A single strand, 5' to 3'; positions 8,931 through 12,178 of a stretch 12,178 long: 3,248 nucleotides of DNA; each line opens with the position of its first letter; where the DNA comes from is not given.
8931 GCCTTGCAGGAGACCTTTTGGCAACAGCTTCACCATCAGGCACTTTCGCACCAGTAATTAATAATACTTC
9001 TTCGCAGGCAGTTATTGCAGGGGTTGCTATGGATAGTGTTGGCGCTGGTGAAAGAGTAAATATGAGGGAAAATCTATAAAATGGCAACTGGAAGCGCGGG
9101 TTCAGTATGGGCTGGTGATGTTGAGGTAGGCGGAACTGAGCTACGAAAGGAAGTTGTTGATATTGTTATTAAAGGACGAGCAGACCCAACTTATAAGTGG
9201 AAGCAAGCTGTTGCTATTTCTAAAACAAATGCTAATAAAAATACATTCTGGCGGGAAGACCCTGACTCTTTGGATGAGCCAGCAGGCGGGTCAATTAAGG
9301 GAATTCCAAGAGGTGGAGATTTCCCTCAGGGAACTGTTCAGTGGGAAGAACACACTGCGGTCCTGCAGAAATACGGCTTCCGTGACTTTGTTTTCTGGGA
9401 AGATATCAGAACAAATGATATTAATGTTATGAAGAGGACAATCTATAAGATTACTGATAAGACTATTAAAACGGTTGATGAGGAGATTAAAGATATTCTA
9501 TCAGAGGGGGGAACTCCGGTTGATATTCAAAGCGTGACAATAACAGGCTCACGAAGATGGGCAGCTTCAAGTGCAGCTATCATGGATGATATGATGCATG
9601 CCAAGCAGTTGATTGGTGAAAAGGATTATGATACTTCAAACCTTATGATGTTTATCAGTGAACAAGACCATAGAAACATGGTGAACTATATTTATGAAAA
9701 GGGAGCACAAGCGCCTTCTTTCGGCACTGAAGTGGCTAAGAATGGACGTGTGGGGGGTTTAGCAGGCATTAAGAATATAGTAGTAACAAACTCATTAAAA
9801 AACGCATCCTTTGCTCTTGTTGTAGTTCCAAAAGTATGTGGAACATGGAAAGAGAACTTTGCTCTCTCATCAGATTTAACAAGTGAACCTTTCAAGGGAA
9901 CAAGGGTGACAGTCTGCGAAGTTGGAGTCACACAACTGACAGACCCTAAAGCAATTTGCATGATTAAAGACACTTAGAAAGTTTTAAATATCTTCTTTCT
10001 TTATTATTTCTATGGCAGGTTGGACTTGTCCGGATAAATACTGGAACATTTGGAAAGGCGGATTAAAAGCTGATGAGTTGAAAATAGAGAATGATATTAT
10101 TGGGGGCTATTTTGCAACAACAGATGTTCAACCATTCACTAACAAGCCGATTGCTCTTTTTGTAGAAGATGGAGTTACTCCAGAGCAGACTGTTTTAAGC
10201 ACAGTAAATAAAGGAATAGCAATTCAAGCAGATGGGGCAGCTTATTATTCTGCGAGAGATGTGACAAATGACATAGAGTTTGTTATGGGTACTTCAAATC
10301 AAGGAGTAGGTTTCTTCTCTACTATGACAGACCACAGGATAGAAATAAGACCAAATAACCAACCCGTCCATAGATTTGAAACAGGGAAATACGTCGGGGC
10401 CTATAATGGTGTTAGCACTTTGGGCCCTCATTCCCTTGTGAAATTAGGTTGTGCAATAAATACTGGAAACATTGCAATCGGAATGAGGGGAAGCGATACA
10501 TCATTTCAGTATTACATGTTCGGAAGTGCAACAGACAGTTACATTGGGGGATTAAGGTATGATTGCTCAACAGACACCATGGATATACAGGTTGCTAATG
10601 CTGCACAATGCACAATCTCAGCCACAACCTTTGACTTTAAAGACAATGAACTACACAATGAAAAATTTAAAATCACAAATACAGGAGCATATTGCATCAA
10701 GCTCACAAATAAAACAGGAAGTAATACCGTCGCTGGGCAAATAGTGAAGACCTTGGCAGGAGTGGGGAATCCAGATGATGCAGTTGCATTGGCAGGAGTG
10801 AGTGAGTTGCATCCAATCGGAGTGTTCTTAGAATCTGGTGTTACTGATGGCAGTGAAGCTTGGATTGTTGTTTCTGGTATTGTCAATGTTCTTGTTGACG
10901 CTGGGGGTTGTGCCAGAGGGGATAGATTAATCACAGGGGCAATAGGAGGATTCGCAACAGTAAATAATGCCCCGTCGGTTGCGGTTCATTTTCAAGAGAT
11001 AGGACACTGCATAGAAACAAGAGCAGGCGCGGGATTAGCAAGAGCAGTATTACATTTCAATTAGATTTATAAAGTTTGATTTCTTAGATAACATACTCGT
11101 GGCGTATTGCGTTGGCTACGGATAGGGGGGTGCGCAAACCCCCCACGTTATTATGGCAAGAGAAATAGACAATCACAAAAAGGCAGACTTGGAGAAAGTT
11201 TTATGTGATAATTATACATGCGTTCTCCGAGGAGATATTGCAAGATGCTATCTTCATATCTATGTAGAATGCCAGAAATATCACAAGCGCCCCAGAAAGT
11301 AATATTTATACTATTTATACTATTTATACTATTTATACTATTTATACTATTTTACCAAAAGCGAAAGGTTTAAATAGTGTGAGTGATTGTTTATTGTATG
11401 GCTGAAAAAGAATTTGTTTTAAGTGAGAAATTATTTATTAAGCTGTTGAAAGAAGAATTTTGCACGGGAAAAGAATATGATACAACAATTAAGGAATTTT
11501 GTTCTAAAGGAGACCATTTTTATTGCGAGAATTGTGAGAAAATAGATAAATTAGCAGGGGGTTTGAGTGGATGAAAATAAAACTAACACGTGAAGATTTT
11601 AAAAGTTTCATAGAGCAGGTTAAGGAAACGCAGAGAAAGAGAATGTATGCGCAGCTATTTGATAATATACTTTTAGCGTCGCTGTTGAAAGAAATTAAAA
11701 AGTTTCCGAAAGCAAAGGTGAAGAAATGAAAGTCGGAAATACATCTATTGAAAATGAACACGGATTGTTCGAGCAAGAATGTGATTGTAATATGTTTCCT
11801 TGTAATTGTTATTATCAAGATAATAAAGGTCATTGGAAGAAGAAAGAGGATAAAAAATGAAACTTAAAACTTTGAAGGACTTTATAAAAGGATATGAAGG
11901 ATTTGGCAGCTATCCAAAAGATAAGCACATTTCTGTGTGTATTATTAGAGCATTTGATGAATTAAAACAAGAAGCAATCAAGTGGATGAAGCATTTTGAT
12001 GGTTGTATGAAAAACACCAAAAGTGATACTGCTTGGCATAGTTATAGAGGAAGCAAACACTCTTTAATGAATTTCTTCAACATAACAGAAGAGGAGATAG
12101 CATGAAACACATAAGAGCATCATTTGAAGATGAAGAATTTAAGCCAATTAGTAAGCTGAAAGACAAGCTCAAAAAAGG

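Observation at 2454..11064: Head-only HK97-lineage module in a 12-kb genome with archaeal grammar: minimal virus or capsid-forming satellite?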

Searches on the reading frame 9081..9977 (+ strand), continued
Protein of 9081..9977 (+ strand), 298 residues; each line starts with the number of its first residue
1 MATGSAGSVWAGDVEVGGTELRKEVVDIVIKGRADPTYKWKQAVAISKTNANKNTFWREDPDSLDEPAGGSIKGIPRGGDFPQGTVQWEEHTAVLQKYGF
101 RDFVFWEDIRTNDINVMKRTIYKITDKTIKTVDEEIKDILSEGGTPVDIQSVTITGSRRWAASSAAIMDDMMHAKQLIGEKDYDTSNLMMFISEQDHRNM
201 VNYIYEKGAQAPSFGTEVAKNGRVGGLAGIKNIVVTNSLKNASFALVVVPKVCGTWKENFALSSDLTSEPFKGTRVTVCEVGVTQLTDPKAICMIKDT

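Call 91: search_protein_families(library=pfam, proteins=[L040:850-1059:-, L082:3497-3934:+, L060:3505-4497:+, L029:5621-6748:+, L009:12262-12879:+, L076:983-1471:+, L072:8350-8787:+, L049:11401-11730:+, L032:6450-7787:+, L036:5748-6236:+], max_evalue=0.01)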
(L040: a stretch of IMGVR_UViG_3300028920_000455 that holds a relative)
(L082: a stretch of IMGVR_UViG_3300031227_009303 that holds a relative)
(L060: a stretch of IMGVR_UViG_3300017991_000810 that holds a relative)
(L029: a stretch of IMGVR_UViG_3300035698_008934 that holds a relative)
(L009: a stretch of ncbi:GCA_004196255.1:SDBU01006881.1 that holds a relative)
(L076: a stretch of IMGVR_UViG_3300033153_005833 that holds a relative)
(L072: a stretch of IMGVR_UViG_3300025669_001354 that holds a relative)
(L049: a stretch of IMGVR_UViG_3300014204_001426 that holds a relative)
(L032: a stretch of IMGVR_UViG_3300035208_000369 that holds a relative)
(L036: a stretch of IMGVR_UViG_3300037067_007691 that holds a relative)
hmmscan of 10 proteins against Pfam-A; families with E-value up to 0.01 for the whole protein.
L040:850-1059:- (69 aa): 0 families

L082:3497-3934:+ (145 aa): 1 family
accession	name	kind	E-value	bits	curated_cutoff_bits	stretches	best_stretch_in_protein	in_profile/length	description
PF00565.23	SNase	-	9.8e-07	29.6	21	1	70-126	21-75/107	Staphylococcal nuclease homologue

L060:3505-4497:+ (330 aa): 2 families
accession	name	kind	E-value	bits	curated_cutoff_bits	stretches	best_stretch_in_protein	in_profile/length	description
PF11981.13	DUF3482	-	0.00081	19.3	29.2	1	169-223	159-212/293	Domain of unknown function (DUF3482)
PF06897.17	DUF1269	-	0.002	18.9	26.9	1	169-215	1-50/100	Protein of unknown function (DUF1269)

L029:5621-6748:+ (375 aa): 0 families

L009:12262-12879:+ (206 aa): 0 families

L076:983-1471:+ (162 aa): 0 families

L072:8350-8787:+ (145 aa): 0 families

L049:11401-11730:+ (109 aa): 0 families

L032:6450-7787:+ (445 aa): 3 families
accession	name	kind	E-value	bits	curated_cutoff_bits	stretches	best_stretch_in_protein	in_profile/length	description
PF13481.12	AAA_25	-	5.3e-29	101.7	27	1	119-297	11-194/195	AAA domain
PF06745.19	ATPase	-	0.001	18.9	26.6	1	230-296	103-167/231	KaiC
PF03796.21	DnaB_C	-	0.0033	17.3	27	0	144-286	21-171/255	DnaB-like helicase C terminal domain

L036:5748-6236:+ (162 aa): 0 families

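Call 92: search_protein_families(library=phrogs, proteins=[L040:850-1059:-, L082:3497-3934:+, L060:3505-4497:+, L029:5621-6748:+, L009:12262-12879:+, L076:983-1471:+, L072:8350-8787:+, L049:11401-11730:+, L032:6450-7787:+, L005:1329-2942:+], max_evalue=0.01)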
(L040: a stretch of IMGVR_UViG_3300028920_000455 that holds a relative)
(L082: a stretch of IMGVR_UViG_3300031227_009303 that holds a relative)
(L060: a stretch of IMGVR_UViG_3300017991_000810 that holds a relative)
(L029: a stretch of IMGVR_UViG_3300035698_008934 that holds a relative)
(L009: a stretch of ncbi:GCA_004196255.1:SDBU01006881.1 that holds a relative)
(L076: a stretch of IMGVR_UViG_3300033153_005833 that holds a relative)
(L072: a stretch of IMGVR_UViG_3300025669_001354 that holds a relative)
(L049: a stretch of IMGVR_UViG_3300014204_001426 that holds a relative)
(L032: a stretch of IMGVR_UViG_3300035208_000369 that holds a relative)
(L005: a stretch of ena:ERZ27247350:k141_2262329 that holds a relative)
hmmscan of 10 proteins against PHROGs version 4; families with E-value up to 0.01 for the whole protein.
L040:850-1059:- (69 aa): 0 families

L082:3497-3934:+ (145 aa): 2 families
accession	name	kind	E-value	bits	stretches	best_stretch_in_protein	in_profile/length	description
phrog_452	-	DNA, RNA and nucleotide metabolism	9.1e-13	49.4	1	29-126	66-175/201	endonuclease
phrog_8809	-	unknown function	7.5e-08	30.8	1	29-126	1096-1202/2317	-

L060:3505-4497:+ (330 aa): 2 families
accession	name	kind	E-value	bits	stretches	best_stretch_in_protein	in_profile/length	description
phrog_794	-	tail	0.0043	16.8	1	145-264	614-704/763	tail length tape measure protein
phrog_1047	-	tail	0.0057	15.7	1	169-226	863-920/1251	tail associated lysin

L029:5621-6748:+ (375 aa): 0 families

L009:12262-12879:+ (206 aa): 0 families

L076:983-1471:+ (162 aa): 2 families
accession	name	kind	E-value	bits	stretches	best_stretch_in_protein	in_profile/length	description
phrog_1800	-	tail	5.9e-12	46.3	1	7-160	375-544/545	tail collar fiber protein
phrog_4591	-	tail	7.5e-06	26.6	1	15-68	6-56/429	short tail fiber protein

L072:8350-8787:+ (145 aa): 0 families

L049:11401-11730:+ (109 aa): 0 families

L032:6450-7787:+ (445 aa): 11 families
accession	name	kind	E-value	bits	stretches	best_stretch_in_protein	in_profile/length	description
phrog_906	-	DNA, RNA and nucleotide metabolism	1.2e-23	84.8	1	86-326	478-699/872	DNA polymerase/primase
phrog_3123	-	unknown function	3.5e-18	66.5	1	109-302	308-514/583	-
phrog_25693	-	unknown function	4.7e-18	66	1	126-379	34-285/405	-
phrog_2597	-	DNA, RNA and nucleotide metabolism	7.3e-16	58.8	1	147-399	372-615/747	DNA primase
phrog_1284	-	unknown function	2.4e-14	54.4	1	131-298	24-189/306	-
phrog_2850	-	unknown function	2.9e-14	53.8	1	123-345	138-354/465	-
phrog_239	-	DNA, RNA and nucleotide metabolism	2.4e-13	50.9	1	125-300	342-523/801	DNA primase/helicase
phrog_6012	-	DNA, RNA and nucleotide metabolism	3.9e-13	50.4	1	12-301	30-301/447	DNA helicase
phrog_6357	-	unknown function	3.8e-08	34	1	127-325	20-189/321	-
phrog_3228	-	DNA, RNA and nucleotide metabolism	1.8e-05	24.3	1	129-349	361-583/766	replicative helicase-primase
phrog_243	-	DNA, RNA and nucleotide metabolism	2.6e-05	24.3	1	142-298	35-196/273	DnaB-like replicative helicase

L005:1329-2942:+ (537 aa): 0 families

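Call 101: search_dna_similar(query=window:9081-9977:+, collection=phages, mode=protein, max_evalue=0.001, max_rows=15)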
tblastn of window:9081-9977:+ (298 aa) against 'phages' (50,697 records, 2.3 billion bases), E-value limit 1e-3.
No match.

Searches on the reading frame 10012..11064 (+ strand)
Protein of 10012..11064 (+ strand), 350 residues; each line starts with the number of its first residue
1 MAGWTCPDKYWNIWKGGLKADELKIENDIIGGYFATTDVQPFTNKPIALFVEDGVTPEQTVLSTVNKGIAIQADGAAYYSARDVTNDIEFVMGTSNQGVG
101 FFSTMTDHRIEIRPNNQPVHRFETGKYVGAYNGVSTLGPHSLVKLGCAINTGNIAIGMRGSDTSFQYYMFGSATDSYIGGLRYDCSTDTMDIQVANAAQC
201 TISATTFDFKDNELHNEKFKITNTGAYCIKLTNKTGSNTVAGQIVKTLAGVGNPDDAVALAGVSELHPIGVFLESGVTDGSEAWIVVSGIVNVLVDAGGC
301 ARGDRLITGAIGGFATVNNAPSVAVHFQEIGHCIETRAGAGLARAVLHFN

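Call 6: search_protein_families(library=pfam, proteins=[window:10012-11064:+], max_evalue=0.1)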
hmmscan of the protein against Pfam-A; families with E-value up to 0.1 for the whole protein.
window:10012-11064:+ (350 aa): 0 families

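Call 7: search_protein_families(library=phrogs, proteins=[window:10012-11064:+], max_evalue=0.1)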
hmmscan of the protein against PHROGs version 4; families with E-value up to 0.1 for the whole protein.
window:10012-11064:+ (350 aa): 0 families

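Call 95: search_protein_families(library=phrogs, alignment_id=A11, max_evalue=0.001)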
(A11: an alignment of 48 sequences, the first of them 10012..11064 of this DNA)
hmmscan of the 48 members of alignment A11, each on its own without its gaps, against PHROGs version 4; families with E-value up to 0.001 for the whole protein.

A. member 1, window:10012-11064:+ (350 aa): 0 families

B. families by the number of members that match (of 48 scanned): 88 families (the first 25 are shown)
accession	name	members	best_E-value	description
phrog_9942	-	7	1.5e-13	tail fiber protein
phrog_18345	-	4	1.9e-16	tail fiber protein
phrog_5906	-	3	1.8e-09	-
phrog_28668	-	3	2.1e-06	-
phrog_4591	-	3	1.2e-05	short tail fiber protein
phrog_1800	-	2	9e-18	tail collar fiber protein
phrog_5795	-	2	1.4e-17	tail protein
phrog_8510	-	2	1.4e-15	virion structural protein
phrog_8469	-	2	3.9e-15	tail fiber protein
phrog_2647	-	2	6.9e-15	head decoration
phrog_2097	-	2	3.4e-09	tail fiber protein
phrog_3545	-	2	3.6e-09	-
phrog_37978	-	2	3e-07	-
phrog_21017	-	2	4.6e-07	-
phrog_18802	-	2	2.3e-05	virion structural protein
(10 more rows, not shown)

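Call 96: search_protein_families(library=pfam, alignment_id=A11, max_evalue=0.001)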
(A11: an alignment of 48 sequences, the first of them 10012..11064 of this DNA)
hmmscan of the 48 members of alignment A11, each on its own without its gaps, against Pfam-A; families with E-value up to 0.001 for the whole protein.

A. member 1, window:10012-11064:+ (350 aa): 0 families

B. families by the number of members that match (of 48 scanned): 11 families
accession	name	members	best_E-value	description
PF07484.17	Collar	3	3.3e-21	Phage Tail Collar Domain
PF13385.13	Laminin_G_3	2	2.8e-28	Concanavalin A-like lectin/glucanases superfamily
PF18454.7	Mtd_N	1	1.8e-18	Major tropism determinant N-terminal domain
PF18911.6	PKD_4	1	2e-16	PKD domain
PF00801.26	PKD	1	5.5e-13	PKD domain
PF00754.31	F5_F8_type_C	1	7.4e-05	F5/8 type C domain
PF25692.1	Phage_depo_C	1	0.00018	Phage depolymerase C-terminal beta sandwich domain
PF18573.7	BclA_C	1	0.00021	BclA C-terminal domain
PF02210.31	Laminin_G_2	1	0.00022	Laminin G domain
PF18338.7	BppL_N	1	0.00024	Lower baseplate protein N-terminal domain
PF22633.2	F5_F8_type_C_2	1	0.00081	NedA-like, galactose-binding domain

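Call 120: search_solved_structures(query=window:10012-11064:+, max_evalue=1)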
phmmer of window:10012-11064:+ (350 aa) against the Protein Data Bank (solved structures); distinct sequences matched with E-value up to 1: 0.

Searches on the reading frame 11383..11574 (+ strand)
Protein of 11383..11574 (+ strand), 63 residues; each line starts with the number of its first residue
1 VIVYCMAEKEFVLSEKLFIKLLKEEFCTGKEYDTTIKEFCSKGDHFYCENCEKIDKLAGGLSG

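Call 11: search_protein_families(library=pfam, proteins=[window:11383-11574:+], max_evalue=1)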
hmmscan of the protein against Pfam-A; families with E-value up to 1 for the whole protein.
window:11383-11574:+ (63 aa): 1 family
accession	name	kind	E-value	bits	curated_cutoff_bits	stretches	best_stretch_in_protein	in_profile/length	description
PF25206.1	DUF7836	-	0.0078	16.5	26.7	1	29-58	14-43/59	Domain of unknown function (DUF7836)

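Call 117: search_protein_families(library=phrogs, proteins=[window:11398-11574:+], max_evalue=0.05)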
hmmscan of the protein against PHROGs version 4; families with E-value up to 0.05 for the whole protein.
window:11398-11574:+ (58 aa): 0 families

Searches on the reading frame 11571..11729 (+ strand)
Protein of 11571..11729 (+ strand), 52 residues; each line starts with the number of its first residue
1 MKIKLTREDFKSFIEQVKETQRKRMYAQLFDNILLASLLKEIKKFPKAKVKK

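Call 11: search_protein_families(library=pfam, proteins=[window:11571-11729:+], max_evalue=1)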
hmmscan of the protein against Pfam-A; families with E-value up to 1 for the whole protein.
window:11571-11729:+ (52 aa): 1 family
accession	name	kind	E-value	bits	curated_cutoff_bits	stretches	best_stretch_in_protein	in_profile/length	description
PF04033.18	DUF365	-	0.028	15.2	25.9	1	2-48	39-81/96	Domain of unknown function (DUF365)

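Call 117: search_protein_families(library=phrogs, proteins=[window:11571-11729:+], max_evalue=0.05)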
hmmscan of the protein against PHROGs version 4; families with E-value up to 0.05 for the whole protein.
window:11571-11729:+ (52 aa): 1 family
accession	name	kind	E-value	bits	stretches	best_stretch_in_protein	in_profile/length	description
phrog_10329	-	unknown function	0.045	14.7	0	1-17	1-17/68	-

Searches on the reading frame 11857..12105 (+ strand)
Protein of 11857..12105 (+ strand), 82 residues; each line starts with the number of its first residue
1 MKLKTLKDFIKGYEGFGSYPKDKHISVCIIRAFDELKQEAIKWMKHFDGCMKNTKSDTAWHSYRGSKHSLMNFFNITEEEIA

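Call 11: search_protein_families(library=pfam, proteins=[window:11857-12105:+], max_evalue=1)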
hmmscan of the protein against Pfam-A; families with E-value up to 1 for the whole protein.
window:11857-12105:+ (82 aa): 1 family
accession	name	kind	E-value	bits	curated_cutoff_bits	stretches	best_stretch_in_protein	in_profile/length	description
PF16256.10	DUF4911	-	0.051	14.1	29.3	1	5-47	10-53/57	Domain of unknown function (DUF4911)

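Call 117: search_protein_families(library=phrogs, proteins=[window:11857-12105:+], max_evalue=0.05)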
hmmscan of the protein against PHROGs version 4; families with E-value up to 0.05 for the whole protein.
window:11857-12105:+ (82 aa): 0 families
